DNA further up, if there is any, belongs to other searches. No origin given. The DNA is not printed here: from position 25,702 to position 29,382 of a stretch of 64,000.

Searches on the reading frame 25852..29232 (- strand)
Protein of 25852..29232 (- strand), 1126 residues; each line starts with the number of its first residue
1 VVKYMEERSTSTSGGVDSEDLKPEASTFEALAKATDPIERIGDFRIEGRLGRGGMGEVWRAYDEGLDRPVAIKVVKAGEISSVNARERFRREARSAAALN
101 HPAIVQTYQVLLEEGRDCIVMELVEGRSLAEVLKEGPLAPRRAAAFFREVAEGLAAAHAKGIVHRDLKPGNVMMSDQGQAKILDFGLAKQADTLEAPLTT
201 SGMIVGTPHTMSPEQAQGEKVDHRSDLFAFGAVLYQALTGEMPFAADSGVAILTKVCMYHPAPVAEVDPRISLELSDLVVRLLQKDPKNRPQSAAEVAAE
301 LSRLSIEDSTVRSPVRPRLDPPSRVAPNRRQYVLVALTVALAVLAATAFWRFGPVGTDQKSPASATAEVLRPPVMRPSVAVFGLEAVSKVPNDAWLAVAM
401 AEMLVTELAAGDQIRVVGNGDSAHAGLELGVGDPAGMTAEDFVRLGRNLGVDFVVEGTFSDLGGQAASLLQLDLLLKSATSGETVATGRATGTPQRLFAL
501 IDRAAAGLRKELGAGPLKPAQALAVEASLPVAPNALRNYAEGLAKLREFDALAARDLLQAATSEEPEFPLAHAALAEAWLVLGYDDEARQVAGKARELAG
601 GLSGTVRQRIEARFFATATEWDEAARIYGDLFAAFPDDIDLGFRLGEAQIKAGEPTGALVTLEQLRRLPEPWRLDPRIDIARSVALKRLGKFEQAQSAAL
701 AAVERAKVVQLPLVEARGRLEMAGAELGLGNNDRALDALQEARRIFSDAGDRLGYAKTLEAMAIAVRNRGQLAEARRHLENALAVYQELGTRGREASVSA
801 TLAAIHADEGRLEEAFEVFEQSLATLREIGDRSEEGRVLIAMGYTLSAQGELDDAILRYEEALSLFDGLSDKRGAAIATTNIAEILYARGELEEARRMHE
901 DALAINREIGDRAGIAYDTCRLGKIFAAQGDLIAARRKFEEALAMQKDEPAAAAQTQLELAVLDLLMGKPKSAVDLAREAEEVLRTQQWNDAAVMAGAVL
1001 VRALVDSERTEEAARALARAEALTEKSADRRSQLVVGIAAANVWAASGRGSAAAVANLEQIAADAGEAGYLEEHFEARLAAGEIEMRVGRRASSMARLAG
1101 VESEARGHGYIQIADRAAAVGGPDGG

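Call 9: search_protein_families(library=pfam, proteins=[window:25852-29232:-])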
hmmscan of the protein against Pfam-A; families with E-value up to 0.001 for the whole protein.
window:25852-29232:- (1126 aa): 19 families
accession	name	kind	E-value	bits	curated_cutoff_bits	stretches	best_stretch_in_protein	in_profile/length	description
PF00069.31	Pkinase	-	8.5e-52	176.6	31.7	1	45-293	2-254/263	Protein kinase domain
PF07714.23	PK_Tyr_Ser-Thr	-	2.5e-35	122.5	23.1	1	46-292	3-250/258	Protein tyrosine and serine/threonine kinase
PF13424.12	TPR_12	-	3.7e-32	110.8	30.1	3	801-866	8-75/77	Tetratricopeptide repeat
PF17874.7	TPR_MalT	-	1.2e-15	58.1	45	1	798-1111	3-316/336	MalT-like TPR region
PF14559.12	TPR_19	-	1.3e-14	54.7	25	1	620-666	6-52/68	Tetratricopeptide repeat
PF07719.23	TPR_2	-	1.4e-13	50.3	27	0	838-866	3-31/34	Tetratricopeptide repeat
PF13432.12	TPR_16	-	6.8e-12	46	32.7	1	841-896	2-51/65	Tetratricopeptide repeat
PF13428.12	TPR_14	-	2.5e-11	43.5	23.5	0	718-748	3-33/44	Tetratricopeptide repeat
PF13374.12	TPR_10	-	4.1e-10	39.8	27.5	1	879-908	5-34/42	Tetratricopeptide repeat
PF00515.34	TPR_1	-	2.4e-09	37.1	27.8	0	880-907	5-32/34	Tetratricopeptide repeat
PF13176.12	TPR_7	-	9.1e-07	28.9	27.9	0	880-913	3-36/36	Tetratricopeptide repeat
PF03109.22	ABC1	-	4.2e-06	26.5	22.9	1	85-192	116-218/244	ABC1 atypical kinase-like domain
PF14938.12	SNAP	-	9.7e-06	25.7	25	1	731-821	89-180/282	Soluble NSF attachment protein, SNAP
PF07721.20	TPR_4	-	1.3e-05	25.8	27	0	883-898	8-23/26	Tetratricopeptide repeat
PF13414.12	TPR_11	-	3.3e-05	23.9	26.8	0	843-865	1-23/42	TPR repeat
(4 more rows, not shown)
